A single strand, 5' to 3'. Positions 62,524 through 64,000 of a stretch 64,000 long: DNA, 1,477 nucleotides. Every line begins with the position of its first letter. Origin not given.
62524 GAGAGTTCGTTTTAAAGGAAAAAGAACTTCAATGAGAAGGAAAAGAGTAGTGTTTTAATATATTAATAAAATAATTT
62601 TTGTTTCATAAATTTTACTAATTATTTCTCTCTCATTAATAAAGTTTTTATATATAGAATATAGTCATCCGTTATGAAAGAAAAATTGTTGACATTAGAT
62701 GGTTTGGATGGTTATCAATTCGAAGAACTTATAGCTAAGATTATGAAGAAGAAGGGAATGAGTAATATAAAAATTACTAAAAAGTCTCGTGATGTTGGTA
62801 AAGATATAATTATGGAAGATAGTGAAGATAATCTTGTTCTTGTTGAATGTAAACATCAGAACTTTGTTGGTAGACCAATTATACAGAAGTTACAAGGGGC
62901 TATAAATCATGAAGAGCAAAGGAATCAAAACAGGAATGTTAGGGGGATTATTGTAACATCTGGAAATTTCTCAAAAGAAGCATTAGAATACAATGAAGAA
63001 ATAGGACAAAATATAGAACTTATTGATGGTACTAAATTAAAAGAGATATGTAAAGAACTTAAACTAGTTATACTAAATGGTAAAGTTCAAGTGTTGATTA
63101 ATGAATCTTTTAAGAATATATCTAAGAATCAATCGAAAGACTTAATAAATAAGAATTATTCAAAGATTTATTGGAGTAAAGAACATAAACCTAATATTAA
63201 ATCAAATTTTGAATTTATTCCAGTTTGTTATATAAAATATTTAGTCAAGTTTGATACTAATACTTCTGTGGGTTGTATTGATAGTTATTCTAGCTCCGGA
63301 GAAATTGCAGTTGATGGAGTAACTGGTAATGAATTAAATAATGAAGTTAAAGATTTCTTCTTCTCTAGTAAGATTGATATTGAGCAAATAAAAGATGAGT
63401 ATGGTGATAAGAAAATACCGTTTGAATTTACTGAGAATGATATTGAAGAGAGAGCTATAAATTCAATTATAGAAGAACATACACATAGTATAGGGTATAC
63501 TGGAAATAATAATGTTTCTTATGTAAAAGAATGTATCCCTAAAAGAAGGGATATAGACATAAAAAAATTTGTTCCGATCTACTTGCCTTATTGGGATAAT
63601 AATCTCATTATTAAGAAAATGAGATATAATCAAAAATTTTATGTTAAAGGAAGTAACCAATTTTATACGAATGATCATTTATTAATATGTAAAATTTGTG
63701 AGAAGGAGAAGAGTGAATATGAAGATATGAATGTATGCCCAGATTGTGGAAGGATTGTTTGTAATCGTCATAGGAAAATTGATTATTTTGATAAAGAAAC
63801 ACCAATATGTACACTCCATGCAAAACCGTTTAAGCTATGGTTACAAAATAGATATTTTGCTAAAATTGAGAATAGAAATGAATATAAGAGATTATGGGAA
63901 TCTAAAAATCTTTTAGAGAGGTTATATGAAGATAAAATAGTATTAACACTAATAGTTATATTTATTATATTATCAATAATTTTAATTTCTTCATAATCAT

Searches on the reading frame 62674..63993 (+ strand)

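Call 15: search_protein_families(library=pfam, proteins=[window:62674-63993:+], max_evalue=0.00001)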
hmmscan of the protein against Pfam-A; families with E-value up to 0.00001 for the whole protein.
window:62674-63993:+ (440 aa): 1 family
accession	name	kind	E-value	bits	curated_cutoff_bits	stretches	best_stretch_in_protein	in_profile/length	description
PF04471.18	Mrr_cat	-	2.2e-23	83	21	1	9-126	2-115/115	Restriction endonuclease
